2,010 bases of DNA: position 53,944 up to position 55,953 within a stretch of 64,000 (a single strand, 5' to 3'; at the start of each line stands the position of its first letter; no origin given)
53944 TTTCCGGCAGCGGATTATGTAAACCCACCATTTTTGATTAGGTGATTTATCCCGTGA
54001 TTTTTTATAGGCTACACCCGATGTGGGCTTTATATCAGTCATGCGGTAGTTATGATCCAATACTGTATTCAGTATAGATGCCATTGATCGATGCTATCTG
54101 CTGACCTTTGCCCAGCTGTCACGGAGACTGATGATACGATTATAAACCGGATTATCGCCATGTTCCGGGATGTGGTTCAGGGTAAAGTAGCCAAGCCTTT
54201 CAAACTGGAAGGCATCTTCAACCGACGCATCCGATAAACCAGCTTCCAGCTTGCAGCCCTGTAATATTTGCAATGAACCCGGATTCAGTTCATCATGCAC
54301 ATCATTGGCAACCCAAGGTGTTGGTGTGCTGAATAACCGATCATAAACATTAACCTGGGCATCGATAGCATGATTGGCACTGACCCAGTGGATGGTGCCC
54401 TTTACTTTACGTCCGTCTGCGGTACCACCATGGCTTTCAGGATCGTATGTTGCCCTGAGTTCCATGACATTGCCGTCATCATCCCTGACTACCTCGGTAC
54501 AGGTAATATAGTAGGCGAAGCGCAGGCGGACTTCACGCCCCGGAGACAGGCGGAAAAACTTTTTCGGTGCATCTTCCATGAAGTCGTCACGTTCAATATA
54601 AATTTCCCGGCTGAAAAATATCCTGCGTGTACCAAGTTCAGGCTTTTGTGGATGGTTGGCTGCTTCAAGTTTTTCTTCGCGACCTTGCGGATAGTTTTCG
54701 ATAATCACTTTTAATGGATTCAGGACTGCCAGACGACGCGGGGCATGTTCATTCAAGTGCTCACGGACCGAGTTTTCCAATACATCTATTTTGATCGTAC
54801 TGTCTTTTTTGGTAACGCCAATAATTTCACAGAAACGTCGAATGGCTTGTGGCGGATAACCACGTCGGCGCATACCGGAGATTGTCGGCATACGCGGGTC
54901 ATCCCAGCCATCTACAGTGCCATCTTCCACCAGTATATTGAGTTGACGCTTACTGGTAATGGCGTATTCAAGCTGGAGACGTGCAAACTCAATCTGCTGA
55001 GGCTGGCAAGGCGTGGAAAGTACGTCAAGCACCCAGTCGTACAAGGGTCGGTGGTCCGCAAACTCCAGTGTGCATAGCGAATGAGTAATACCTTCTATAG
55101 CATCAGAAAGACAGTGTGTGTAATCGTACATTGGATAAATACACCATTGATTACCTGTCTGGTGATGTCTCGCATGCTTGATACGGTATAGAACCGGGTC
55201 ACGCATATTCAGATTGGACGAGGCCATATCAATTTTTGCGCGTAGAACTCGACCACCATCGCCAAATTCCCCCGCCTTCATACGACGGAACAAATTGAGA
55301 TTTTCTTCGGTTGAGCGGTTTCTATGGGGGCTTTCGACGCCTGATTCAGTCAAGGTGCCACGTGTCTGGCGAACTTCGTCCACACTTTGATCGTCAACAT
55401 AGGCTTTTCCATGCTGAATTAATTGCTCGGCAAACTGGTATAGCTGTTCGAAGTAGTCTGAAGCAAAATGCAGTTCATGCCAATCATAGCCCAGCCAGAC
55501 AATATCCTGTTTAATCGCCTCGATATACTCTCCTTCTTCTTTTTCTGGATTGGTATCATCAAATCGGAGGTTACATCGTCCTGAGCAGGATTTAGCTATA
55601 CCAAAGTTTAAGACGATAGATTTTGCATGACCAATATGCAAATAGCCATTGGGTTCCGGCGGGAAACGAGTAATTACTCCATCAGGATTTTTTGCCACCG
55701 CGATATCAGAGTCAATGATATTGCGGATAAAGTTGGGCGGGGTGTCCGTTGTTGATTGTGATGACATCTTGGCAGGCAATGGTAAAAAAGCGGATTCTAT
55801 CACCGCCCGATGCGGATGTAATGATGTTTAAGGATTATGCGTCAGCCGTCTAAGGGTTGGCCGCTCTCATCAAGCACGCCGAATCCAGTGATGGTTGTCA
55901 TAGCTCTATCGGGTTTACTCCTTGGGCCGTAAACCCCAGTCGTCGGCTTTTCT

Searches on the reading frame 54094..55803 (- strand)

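Call 37: search_protein_families(library=pfam, proteins=[window:54094-55803:-], max_evalue=0.01)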
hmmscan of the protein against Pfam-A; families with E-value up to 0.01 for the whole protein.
window:54094-55803:- (569 aa): 3 families
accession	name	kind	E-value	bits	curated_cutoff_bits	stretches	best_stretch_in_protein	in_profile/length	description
PF00749.27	tRNA-synt_1c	-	1e-106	356.9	23.4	1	43-351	2-313/314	tRNA synthetases class I (E and Q), catalytic domain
PF03950.23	tRNA-synt_1c_C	-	9.7e-33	112.7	23.9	1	354-454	1-91/91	tRNA synthetases class I (E and Q), anti-codon binding domain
PF20974.2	tRNA-synt_1c_C2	-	1.5e-19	70.8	23.9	1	470-542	1-68/69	tRNA synthetases class I (E and Q), anti-codon binding domain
